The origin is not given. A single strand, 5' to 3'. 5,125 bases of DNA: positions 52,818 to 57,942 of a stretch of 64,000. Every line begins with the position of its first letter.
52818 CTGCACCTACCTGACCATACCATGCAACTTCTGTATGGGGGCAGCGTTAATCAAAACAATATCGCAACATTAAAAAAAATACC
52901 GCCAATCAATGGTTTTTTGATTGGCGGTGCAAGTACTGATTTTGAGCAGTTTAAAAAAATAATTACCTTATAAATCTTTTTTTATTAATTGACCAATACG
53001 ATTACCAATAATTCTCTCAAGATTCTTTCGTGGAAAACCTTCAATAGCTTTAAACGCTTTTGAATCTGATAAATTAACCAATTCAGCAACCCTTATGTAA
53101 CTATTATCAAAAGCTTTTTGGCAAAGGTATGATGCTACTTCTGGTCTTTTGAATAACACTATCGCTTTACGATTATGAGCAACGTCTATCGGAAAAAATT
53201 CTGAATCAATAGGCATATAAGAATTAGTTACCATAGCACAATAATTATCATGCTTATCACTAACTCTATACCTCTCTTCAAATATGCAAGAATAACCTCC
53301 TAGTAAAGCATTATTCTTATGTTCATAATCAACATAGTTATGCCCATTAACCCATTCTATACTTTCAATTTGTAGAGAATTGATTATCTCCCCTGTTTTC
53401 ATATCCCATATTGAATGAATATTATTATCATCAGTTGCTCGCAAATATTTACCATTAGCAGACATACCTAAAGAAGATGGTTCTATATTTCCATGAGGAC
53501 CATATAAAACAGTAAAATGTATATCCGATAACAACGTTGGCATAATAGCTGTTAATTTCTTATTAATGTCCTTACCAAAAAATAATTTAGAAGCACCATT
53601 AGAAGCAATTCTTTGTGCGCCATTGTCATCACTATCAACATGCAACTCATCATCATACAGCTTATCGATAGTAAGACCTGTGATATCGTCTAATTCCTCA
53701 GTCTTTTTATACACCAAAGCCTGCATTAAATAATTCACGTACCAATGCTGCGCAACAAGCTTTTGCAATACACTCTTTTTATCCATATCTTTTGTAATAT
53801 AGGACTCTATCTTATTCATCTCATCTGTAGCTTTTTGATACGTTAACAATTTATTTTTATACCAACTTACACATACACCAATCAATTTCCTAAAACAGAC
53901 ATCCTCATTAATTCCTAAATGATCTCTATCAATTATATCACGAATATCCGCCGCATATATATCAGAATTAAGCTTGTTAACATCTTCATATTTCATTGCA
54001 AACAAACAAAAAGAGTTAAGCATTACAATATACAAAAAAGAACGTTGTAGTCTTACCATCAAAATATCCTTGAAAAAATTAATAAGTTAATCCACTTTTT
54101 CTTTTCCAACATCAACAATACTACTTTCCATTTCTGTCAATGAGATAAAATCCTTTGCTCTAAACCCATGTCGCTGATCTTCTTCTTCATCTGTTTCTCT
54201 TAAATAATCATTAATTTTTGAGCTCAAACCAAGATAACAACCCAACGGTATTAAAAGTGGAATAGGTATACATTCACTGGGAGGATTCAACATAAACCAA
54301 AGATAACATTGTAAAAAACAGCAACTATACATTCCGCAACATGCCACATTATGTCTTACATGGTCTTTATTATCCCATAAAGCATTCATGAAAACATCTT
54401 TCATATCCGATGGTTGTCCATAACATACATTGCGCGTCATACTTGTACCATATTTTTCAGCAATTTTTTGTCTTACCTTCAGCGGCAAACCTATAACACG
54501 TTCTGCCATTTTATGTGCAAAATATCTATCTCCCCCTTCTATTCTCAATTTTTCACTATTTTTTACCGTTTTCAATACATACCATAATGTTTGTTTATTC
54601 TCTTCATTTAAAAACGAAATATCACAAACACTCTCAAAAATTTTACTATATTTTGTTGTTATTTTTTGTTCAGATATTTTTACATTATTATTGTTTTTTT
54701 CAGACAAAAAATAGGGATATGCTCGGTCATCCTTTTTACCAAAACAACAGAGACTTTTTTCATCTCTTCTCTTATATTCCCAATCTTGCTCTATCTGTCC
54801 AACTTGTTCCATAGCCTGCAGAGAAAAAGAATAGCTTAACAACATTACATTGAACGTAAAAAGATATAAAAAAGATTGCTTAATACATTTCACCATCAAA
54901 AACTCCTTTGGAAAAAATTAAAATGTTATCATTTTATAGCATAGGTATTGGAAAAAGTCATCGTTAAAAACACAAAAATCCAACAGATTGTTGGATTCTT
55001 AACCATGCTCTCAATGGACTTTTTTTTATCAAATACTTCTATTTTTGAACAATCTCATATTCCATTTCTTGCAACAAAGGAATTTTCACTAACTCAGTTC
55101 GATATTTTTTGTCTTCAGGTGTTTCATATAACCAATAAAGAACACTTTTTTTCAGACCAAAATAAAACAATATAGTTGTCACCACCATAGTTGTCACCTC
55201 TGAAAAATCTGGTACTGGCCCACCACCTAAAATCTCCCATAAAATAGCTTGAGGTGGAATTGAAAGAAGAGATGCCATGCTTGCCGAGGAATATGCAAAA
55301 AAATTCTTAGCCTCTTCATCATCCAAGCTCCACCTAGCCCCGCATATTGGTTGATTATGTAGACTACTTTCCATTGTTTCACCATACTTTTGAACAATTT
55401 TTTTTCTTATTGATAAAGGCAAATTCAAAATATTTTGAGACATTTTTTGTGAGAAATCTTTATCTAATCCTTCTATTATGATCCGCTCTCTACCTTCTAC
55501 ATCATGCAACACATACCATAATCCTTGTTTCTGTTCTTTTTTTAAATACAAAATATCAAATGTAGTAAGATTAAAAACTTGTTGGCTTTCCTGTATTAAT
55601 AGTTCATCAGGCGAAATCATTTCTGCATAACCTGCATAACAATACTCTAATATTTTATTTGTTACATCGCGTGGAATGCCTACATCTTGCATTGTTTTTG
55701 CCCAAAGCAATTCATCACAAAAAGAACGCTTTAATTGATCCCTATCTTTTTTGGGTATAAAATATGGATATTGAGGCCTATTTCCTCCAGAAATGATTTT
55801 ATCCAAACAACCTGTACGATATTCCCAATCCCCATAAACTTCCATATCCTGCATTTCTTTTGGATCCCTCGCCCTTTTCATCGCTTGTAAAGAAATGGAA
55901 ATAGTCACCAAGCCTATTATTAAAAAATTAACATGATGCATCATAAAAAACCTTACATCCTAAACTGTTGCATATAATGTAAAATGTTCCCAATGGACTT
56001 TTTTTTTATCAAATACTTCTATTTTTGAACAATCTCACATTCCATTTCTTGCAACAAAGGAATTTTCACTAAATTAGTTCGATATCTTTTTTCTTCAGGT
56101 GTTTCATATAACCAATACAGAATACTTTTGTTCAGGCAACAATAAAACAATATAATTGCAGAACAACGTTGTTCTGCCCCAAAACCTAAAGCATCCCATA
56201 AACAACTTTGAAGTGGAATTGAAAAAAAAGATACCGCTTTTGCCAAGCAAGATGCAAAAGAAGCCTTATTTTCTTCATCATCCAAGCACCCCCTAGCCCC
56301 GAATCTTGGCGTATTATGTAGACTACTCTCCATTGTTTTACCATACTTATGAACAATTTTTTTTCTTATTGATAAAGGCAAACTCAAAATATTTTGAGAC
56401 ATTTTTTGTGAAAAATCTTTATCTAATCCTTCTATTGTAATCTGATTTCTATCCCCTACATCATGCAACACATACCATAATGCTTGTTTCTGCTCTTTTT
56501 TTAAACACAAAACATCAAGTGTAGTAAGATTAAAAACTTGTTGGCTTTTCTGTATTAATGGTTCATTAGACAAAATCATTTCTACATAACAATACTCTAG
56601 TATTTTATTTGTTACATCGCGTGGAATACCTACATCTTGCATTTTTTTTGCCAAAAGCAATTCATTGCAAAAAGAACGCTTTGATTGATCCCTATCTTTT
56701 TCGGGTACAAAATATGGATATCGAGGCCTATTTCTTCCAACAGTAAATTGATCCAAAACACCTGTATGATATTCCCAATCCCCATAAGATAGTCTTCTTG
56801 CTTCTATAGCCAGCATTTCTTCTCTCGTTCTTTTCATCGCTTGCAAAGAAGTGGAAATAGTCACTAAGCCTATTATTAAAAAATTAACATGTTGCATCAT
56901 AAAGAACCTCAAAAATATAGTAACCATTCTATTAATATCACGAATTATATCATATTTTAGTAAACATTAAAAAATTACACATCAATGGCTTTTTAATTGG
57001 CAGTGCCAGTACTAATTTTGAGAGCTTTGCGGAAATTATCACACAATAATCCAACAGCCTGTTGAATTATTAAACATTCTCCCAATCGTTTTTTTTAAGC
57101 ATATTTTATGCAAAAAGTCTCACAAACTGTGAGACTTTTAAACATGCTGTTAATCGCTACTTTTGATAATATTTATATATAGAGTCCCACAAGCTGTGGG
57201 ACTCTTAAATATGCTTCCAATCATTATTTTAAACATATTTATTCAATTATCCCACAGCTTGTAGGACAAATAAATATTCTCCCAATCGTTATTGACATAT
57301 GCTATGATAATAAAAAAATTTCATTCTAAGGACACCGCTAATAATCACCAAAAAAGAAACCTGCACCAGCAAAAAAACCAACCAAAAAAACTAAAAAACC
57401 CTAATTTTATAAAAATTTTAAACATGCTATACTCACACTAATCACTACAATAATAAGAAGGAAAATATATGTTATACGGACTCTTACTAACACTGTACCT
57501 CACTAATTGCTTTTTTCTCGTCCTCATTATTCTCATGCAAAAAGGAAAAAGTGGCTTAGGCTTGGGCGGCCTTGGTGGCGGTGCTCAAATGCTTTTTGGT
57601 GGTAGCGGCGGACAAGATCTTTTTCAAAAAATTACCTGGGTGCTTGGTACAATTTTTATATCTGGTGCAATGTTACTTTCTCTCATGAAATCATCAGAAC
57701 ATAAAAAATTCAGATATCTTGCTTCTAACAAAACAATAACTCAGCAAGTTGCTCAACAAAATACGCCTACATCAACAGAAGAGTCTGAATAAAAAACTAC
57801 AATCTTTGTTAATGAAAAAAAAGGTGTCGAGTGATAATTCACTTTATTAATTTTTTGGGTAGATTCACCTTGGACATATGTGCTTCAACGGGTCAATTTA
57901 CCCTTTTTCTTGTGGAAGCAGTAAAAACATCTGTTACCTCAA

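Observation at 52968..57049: tpiA-secG synteny interrupted by a 4-kb four-gene block, leaving a relic tpiA 3' end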

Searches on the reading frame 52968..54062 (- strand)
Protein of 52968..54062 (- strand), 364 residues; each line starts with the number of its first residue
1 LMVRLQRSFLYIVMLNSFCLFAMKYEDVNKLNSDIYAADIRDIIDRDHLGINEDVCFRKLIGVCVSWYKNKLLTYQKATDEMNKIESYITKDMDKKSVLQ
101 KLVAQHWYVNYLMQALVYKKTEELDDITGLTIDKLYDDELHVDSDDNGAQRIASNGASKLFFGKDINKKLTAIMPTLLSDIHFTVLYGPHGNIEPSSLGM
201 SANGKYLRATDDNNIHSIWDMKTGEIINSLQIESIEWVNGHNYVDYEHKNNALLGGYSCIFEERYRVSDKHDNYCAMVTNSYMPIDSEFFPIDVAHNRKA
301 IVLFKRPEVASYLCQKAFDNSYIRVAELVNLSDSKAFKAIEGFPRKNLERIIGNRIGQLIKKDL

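Call 7: search_protein_families(library=pfam, proteins=[window:52968-54062:-], max_evalue=0.1)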
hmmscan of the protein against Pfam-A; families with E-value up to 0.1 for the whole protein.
window:52968-54062:- (364 aa): 2 families
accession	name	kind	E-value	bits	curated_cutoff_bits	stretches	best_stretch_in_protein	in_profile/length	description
PF24817.1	WD40_WDHD1_1st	-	0.015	14.9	109.9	1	196-233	226-263/291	WDHD1 first WD40 domain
PF24814.1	WD40_Prp19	-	0.058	12.9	320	1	196-251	181-233/281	Prp19 WD40 domain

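Call 64: find_homologous_proteins(query=window:52968-54062:-, max_evalue=0.00001)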
Query window:52968-54062:- (364 aa): 23 proteins with E <= 0.00001 among 1103 candidates.
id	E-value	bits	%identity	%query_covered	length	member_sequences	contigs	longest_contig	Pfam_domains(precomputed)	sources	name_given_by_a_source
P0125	2.7e-243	825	100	100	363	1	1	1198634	-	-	-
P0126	1.3e-189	648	80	100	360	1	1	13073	-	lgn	-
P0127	2.3e-150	519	83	78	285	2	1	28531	-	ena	-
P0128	2.1e-123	430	56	98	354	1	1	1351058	-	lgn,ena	-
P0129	3.4e-97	344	51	100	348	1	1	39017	-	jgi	jgi:hypothetical protein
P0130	4.2e-96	340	51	91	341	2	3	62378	-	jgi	jgi:hypothetical protein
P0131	8.0e-96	340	50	97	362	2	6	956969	-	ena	-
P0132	1.4e-94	335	49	98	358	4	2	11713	-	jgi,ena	jgi:hypothetical protein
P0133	3.0e-91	324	46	99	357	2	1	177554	-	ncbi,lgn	-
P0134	8.6e-80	287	44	97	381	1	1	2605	-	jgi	jgi:hypothetical protein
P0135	1.4e-78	283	42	97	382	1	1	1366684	-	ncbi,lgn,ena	-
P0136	7.0e-58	215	39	99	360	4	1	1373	-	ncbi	-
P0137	7.1e-58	215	39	100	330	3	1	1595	-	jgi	jgi:hypothetical protein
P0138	4.4e-55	206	37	94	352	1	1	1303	-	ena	-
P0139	9.6e-55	204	40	99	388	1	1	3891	-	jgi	jgi:hypothetical protein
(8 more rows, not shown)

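Call 65: find_encoding_contigs(protein=P0127, flank=10000, max_places=2)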
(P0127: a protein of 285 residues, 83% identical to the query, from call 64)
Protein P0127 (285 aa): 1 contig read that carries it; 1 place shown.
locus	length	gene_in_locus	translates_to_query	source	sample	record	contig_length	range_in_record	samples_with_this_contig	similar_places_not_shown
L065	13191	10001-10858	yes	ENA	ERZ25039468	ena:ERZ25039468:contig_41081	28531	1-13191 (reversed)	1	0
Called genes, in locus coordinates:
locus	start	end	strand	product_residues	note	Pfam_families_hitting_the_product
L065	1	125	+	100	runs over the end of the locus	PF03524:CagX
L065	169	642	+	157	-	-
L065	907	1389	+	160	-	PF03743:TrbI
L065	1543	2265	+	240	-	-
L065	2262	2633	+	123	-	-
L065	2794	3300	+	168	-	PF00437:T2SSE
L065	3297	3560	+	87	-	-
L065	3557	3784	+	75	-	PF12512:DUF3717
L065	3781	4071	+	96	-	-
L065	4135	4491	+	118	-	-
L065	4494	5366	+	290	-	PF02534:T4SS-DNA_transf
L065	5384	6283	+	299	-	PF02534:T4SS-DNA_transf, PF10412:TrwB_AAD_bind, PF12696:TraG-D_C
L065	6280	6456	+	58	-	-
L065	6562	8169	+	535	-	PF18821:LPD7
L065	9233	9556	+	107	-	-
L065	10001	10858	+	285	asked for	-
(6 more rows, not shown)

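Call 79: predict_structure(alignment_id=A4)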
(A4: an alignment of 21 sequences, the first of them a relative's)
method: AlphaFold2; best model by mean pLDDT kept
length: 363 residues; sequences in the alignment: 21
mean_pLDDT: 81.4   pTM: 0.75
mean pLDDT of the five models: 81.4, 81.1, 80.3, 80.2, 78.0
residues with pLDDT >= 90: 148; 70-90: 144; 50-70: 40; < 50: 31
segments of 3 or more residues with pLDDT < 50: 14-29, 247-250, 252-261
pLDDT, mean of each block of 10 residues (from residue 1): 57 48 41 77 90 80 87 90 88 84 89 91 93 82 69 84 72 77 90 92 94 93 90 87 56 46 80 87 75 83 91 94 96 96 94 93 66
secondary structure, 60 per line:
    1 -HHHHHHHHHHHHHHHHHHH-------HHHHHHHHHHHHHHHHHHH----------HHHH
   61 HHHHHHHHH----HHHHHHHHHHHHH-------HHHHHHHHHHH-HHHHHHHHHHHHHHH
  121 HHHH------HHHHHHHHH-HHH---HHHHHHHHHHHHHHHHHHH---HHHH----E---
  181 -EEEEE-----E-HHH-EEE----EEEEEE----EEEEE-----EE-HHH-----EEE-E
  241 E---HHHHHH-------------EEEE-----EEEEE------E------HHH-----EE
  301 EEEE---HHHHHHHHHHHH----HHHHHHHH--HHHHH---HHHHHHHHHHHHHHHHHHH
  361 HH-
elements in order: H2-20 H28-46 H57-69 H74-86 H94-104 H106-124 H131-139 H147-165 H169-172 E182-186 E198-200 E205-210 E215-219 E236-238 H245-250 E264-267 E273-277 E299-304 H308-319 H324-331 H334-338 H342-362

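Call 88: fold_search(model_id=the predicted structure, library=pdb)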
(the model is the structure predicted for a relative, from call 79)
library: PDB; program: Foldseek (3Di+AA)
matches with E <= 10: 624; with E <= 0.001: 0
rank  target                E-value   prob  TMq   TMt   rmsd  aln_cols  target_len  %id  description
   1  8qo9_w                9.4e-02  0.10  0.10  0.08  22.4       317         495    9  Cryo-EM structure of a human spliceosomal B complex protomer (released 2024-01-24)
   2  5o9z_L                1.4e-01  0.11  0.10  0.09  21.1       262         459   11  Cryo-EM structure of a pre-catalytic human spliceosome primed for activation (B complex) (released 2017-08-16)
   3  2g9a_A                1.5e-01  0.57  0.12  0.14  14.8       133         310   16  Structural basis for the specific recognition of methylated histone H3 lysine 4 by the WD-40 protein WDR5 (released 2006-09-06)
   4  8h6k_4Z               1.6e-01  0.12  0.10  0.09  21.6       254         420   11  Cryo-EM structure of human exon-defined spliceosome in the mature B state. (released 2024-05-01)
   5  6ahd_Y                1.6e-01  0.12  0.10  0.09  21.6       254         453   11  The Cryo-EM Structure of Human Pre-catalytic Spliceosome (B complex) at 3.8 angstrom resolution (released 2018-11-14)
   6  7mq8_SG               1.8e-01  0.44  0.14  0.13  16.2       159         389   12  Cryo-EM structure of the human SSU processome, state pre-A1 (released 2021-09-22)
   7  6y7o_A                2.1e-01  0.47  0.11  0.13  14.3       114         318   17  The complex between the eight-bladed symmetrical designer protein Tako8 and the silicotungstic acid Keggin (STA) (released 2020-12-16)
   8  2ovq_B                2.1e-01  0.30  0.17  0.15  10.6       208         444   14  Structure of the Skp1-Fbw7-CyclinEdegC complex (released 2007-04-24)
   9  6dar                  2.2e-01  0.63  0.12  0.14  13.5       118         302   16  Discovery of Potent 2-Aryl-6,7-Dihydro-5HPyrrolo[ 1,2-a]imidazoles as WDR5 WIN-site Inhibitors Using Fragment-Based Meth (released 2018-09-05)
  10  9n73_LQ               2.2e-01  0.20  0.12  0.06  25.6       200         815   11  SSU processome maturation and disassembly, State G (released 2025-10-29)
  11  9w6w_B                2.4e-01  0.51  0.12  0.12  11.0       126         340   11  5-CT-bound serotonin 5A (5-HT5A) receptor-Gi protein complex (released 2025-11-26)
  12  4gzu_A                2.6e-01  0.07  0.13  0.11  20.9       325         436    9  Crystal structure of the DH-PH-PH domain of FARP2 (released 2013-03-13)
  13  2cnx_A                2.7e-01  0.57  0.12  0.14  13.7       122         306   16  WDR5 and Histone H3 Lysine 4 dimethyl complex at 2.1 angstrom (released 2006-07-03)
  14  3zwl_B                2.9e-01  0.82  0.12  0.13   8.4       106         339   14  Structure of eukaryotic translation initiation factor eIF3i complex with eIF3b C-terminus (655-700) (released 2011-10-05)
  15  7dvq_T                2.9e-01  0.57  0.11  0.12  10.1       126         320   15  Cryo-EM Structure of the Activated Human Minor Spliceosome (minor Bact Complex) (released 2021-03-31)
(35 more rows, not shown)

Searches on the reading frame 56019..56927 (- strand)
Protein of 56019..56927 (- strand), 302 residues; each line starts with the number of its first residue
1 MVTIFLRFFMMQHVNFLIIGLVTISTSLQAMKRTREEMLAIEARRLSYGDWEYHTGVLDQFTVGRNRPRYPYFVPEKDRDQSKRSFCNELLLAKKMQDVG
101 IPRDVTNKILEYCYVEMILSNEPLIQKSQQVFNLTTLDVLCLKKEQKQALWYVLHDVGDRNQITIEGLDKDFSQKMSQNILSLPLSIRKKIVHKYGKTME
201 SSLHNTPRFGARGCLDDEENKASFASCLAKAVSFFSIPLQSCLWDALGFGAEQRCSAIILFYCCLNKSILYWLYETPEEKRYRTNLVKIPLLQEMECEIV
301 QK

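Call 7: search_protein_families(library=pfam, proteins=[window:56019-56927:-], max_evalue=0.1)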
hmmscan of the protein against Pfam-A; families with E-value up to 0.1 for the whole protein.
window:56019-56927:- (302 aa): 1 family
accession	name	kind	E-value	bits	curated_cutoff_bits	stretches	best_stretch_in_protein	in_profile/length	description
PF10802.14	DUF2540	-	0.0039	17.7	25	1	147-199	10-62/75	Protein of unknown function (DUF2540)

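Call 52: find_homologous_proteins(query=window:56019-56900:-, max_evalue=0.00001)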
Query window:56019-56900:- (293 aa): 4 proteins with E <= 0.00001 among 398 candidates.
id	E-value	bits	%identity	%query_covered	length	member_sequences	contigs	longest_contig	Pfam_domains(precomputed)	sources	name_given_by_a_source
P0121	2.2e-196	669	100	100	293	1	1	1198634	-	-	-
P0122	5.9e-121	421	70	100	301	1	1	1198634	-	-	-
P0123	2.6e-120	419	69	100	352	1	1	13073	-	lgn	-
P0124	3.5e-20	91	37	62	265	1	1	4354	-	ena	-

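Call 80: search_protein_representatives(alignment_id=A5)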
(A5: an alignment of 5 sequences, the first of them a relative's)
Query: 5 sequences, 303 profile positions. Proteins with E-value up to 0.001 (for the whole library): 36; up to 1e-10: 25; up to 1e-30: 17. The best 36 are listed.
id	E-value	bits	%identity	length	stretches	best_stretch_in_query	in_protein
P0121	1.9e-152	523.5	-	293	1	10-303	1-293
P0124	9.5e-107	373.4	-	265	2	112-303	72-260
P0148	3.1e-55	204.3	-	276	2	116-302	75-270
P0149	4.7e-53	197.1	-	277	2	112-302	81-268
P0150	2.1e-49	185.1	-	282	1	15-303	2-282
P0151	7.6e-48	180.0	-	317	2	18-274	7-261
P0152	1.1e-47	179.4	-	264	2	112-302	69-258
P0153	2.7e-46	174.9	-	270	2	113-302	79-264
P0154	3.2e-46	174.7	-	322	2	12-239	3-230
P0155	5.4e-44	167.3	-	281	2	113-302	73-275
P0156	6.8e-43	163.7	-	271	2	113-302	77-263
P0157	5.3e-42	160.8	-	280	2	121-302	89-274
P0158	8.6e-41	156.8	-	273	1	18-303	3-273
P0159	7.9e-40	153.7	-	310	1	11-302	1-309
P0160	2.2e-38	148.9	-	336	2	43-223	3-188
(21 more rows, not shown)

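Call 91: predict_structure(alignment_id=A5)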
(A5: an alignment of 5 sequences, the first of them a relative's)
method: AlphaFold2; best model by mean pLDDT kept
length: 293 residues; sequences in the alignment: 5
mean_pLDDT: 48.5   pTM: 0.32
mean pLDDT of the five models: 48.5, 47.6, 47.6, 46.9, 43.9
residues with pLDDT >= 90: 0; 70-90: 3; 50-70: 137; < 50: 153
segments of 3 or more residues with pLDDT < 50: 1-79, 102-111, 152-165, 187-207, 268-293
pLDDT, mean of each block of 10 residues (from residue 1): 35 42 45 35 35 33 31 40 57 57 42 58 64 58 57 43 50 62 53 32 45 60 61 63 65 63 52 38 37 29
secondary structure, 60 per line:
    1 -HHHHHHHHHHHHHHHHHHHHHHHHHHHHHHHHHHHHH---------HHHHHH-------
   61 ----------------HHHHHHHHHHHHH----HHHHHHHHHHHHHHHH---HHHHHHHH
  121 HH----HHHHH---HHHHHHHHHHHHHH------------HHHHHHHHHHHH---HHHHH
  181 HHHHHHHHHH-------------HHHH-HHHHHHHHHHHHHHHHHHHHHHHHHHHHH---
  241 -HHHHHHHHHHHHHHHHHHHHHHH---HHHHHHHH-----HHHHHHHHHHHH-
elements in order: H2-38 H48-53 H77-89 H94-109 H113-122 H127-131 H135-148 H161-172 H176-190 H204-207 H209-237 H242-264 H268-275 H281-292
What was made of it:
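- Tried and rejected: The AF2 model of g302 is unusable (pLDDT 48, call 91).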

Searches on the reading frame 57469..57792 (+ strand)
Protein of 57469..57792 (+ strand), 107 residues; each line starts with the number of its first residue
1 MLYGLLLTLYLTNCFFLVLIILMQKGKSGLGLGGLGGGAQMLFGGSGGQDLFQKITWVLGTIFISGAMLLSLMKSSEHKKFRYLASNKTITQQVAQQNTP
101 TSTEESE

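Call 7: search_protein_families(library=pfam, proteins=[window:57469-57792:+], max_evalue=0.1)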
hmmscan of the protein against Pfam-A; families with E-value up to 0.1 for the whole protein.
window:57469-57792:+ (107 aa): 1 family
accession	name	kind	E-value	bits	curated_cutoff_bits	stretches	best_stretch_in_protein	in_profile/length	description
PF03840.19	SecG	-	4.8e-14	52.7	29.2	1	5-73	1-70/70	Preprotein translocase SecG subunit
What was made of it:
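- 57406..57792 (+): Conserved secG promoter-like box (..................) and secG. Pfam SecG (call 7).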
